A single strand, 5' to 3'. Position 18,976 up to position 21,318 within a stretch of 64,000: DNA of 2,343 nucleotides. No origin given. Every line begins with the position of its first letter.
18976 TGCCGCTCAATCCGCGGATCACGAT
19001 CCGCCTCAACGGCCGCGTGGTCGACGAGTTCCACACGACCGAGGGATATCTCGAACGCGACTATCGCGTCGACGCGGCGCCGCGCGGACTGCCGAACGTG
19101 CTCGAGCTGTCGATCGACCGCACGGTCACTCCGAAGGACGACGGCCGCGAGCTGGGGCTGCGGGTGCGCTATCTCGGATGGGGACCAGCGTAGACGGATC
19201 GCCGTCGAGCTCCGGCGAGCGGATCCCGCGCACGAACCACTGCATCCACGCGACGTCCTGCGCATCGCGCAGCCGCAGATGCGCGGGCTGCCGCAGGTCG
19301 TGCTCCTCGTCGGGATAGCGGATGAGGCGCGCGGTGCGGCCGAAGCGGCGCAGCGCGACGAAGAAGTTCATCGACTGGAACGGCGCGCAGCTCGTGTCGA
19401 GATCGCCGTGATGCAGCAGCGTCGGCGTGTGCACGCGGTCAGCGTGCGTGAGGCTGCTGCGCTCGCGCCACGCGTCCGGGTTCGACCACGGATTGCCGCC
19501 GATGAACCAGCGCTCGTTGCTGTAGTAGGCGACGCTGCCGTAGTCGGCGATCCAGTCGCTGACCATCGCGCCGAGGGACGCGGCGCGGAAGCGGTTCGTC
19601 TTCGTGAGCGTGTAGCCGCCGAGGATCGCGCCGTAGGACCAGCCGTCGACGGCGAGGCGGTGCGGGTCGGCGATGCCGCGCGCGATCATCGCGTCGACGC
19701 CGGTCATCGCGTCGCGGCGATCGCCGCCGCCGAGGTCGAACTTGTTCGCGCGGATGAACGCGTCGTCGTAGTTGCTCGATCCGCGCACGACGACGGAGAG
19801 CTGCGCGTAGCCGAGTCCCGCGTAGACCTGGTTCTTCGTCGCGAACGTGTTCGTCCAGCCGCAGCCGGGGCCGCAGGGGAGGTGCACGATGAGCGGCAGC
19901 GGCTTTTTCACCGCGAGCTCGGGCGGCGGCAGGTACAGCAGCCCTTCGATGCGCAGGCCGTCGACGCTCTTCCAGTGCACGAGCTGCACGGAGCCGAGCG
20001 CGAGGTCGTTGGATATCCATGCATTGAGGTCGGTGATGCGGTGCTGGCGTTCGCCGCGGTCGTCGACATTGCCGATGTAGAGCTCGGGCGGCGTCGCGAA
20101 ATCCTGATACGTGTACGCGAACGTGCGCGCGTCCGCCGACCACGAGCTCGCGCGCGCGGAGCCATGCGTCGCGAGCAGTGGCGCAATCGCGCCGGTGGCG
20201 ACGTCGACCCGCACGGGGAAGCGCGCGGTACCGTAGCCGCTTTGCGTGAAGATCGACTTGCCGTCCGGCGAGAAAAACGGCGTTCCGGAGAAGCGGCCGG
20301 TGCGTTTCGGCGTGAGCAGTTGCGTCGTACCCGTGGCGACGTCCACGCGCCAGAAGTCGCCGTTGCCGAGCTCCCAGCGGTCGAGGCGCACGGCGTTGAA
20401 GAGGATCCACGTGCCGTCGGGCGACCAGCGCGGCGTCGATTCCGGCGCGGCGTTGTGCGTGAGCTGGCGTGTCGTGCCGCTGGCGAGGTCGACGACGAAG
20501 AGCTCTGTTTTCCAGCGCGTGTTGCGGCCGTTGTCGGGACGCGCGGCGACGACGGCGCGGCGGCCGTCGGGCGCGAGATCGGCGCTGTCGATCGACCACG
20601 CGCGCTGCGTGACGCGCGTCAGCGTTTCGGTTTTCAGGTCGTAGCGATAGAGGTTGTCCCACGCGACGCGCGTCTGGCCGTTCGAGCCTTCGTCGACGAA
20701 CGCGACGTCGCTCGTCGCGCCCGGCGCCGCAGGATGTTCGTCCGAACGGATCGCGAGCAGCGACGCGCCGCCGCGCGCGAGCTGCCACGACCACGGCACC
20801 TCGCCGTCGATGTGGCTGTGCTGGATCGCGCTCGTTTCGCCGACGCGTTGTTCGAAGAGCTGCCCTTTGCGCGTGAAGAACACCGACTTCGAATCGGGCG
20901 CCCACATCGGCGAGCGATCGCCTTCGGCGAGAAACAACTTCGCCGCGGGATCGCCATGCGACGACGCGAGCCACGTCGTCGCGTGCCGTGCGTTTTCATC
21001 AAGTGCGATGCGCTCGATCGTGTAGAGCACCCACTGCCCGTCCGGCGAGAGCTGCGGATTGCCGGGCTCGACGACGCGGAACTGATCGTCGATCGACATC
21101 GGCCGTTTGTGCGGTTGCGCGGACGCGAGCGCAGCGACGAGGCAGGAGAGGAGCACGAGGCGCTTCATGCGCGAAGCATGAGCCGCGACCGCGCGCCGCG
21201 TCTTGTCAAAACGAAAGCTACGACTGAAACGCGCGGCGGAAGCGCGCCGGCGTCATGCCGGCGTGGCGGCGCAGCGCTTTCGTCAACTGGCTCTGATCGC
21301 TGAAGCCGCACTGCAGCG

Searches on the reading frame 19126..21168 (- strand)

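Call 74: search_protein_families(library=pfam, proteins=[window:19126-21168:-], max_evalue=0.00001)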
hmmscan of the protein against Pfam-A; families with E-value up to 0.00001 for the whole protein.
window:19126-21168:- (680 aa): 4 families
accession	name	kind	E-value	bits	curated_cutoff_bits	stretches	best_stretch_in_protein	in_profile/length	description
PF00326.27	Peptidase_S9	-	1.4e-40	139.5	22.6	1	442-644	3-208/213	Prolyl oligopeptidase family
PF07676.18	PD40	-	1e-17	64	20.9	0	234-258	2-26/38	WD40-like Beta Propeller Repeat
PF00930.27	DPPIV_N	-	4.5e-07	29.3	22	0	200-258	2-60/354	Dipeptidyl peptidase IV (DPP IV) N-terminal region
PF02129.25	Peptidase_S15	-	8.7e-06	26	23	0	564-610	206-251/262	X-Pro dipeptidyl-peptidase (S15 family)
